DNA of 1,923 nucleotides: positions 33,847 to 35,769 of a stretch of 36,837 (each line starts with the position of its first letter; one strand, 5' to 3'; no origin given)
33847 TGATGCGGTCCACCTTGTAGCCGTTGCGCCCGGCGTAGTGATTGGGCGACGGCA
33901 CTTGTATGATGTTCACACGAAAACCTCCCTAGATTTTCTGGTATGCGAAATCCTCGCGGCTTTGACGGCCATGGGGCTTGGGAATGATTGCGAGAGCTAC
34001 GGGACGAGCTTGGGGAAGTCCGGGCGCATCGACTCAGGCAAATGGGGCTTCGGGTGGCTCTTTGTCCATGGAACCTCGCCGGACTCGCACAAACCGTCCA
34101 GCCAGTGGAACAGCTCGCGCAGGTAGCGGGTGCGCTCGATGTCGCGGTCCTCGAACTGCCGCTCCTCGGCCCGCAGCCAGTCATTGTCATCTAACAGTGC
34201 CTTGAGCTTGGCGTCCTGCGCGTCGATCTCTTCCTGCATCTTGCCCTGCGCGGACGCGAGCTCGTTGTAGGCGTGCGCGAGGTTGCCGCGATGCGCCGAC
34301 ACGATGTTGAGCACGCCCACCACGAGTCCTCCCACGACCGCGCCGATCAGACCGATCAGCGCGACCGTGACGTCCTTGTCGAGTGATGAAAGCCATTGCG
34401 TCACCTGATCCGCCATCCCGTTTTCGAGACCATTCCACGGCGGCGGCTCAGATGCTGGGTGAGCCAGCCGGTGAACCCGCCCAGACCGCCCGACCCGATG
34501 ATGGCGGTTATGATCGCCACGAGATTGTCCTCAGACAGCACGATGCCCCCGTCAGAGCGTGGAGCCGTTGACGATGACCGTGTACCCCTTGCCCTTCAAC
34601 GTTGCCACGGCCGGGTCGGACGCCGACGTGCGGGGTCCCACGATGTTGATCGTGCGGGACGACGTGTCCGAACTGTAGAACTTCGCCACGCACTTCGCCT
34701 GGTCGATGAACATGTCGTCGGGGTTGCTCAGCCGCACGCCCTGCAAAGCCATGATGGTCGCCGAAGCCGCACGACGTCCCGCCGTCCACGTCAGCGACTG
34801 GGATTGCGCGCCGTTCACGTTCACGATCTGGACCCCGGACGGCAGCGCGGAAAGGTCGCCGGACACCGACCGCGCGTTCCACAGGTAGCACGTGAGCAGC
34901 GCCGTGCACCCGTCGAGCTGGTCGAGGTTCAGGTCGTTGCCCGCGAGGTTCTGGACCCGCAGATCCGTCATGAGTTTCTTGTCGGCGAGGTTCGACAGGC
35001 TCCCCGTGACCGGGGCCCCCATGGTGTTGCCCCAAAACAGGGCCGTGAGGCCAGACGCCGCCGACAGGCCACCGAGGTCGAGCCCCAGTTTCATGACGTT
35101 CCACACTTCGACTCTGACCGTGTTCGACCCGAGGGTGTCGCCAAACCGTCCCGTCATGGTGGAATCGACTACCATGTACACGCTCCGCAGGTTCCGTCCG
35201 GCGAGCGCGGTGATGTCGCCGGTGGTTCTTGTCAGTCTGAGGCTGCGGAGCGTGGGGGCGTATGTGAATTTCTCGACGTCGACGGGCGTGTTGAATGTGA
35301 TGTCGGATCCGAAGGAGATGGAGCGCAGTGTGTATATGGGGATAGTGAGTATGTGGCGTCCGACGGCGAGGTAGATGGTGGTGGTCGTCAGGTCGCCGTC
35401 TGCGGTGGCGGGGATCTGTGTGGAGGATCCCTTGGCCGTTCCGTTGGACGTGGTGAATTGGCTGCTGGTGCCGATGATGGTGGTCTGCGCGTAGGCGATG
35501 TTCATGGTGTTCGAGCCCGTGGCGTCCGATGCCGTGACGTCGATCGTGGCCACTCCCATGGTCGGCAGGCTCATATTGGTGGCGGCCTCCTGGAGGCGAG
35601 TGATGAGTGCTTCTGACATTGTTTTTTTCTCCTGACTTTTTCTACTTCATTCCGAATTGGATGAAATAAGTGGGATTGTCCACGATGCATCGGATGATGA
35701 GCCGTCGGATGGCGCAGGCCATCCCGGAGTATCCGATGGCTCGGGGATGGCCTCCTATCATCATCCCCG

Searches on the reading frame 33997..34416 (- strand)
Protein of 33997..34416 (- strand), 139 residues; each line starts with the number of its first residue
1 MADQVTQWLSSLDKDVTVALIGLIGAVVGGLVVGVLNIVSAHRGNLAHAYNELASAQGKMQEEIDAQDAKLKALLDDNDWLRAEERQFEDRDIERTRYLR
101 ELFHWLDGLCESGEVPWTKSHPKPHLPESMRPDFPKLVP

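Call 26: search_protein_families(library=phrogs, proteins=[window:33997-34416:-], max_evalue=0.001)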
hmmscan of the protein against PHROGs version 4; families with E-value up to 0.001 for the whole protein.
window:33997-34416:- (139 aa): 1 family
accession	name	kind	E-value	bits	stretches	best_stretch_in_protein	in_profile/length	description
phrog_1397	-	unknown function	8.4e-05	23.8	1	19-131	9-115/116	-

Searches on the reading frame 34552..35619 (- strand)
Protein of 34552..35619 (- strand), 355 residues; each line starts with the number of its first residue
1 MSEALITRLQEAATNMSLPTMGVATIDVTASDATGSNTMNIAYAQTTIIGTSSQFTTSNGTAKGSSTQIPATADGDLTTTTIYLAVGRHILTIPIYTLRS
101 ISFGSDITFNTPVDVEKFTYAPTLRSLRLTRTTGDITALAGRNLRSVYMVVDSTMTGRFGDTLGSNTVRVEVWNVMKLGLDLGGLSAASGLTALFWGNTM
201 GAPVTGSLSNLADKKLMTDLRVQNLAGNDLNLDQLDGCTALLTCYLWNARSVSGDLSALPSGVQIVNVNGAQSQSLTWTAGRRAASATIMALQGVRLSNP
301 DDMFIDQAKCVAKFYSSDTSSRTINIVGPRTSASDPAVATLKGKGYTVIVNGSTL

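Call 26: search_protein_families(library=phrogs, proteins=[window:34552-35619:-], max_evalue=0.001)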
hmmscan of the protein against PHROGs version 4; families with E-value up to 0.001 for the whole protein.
window:34552-35619:- (355 aa): 0 families

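Call 68: find_encoding_contigs(protein=window:34552-35619:-, flank=2500, max_places=10)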
Protein window:34552-35619:- (355 aa): 3 contigs read that carry it; 3 places shown.
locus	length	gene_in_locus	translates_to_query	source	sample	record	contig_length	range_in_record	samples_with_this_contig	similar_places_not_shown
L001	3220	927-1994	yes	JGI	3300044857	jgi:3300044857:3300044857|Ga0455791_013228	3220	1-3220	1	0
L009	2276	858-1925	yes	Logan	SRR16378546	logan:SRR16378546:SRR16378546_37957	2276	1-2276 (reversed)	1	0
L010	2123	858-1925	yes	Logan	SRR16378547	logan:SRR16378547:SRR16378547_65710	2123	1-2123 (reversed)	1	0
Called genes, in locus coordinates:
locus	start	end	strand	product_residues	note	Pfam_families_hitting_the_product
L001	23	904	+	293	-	PF00657:Lipase_GDSL (weak), PF13472:Lipase_GDSL_2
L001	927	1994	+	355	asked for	-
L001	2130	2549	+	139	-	-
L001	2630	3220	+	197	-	?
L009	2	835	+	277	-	?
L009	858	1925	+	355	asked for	-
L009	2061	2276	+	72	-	?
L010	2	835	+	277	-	?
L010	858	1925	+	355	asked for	-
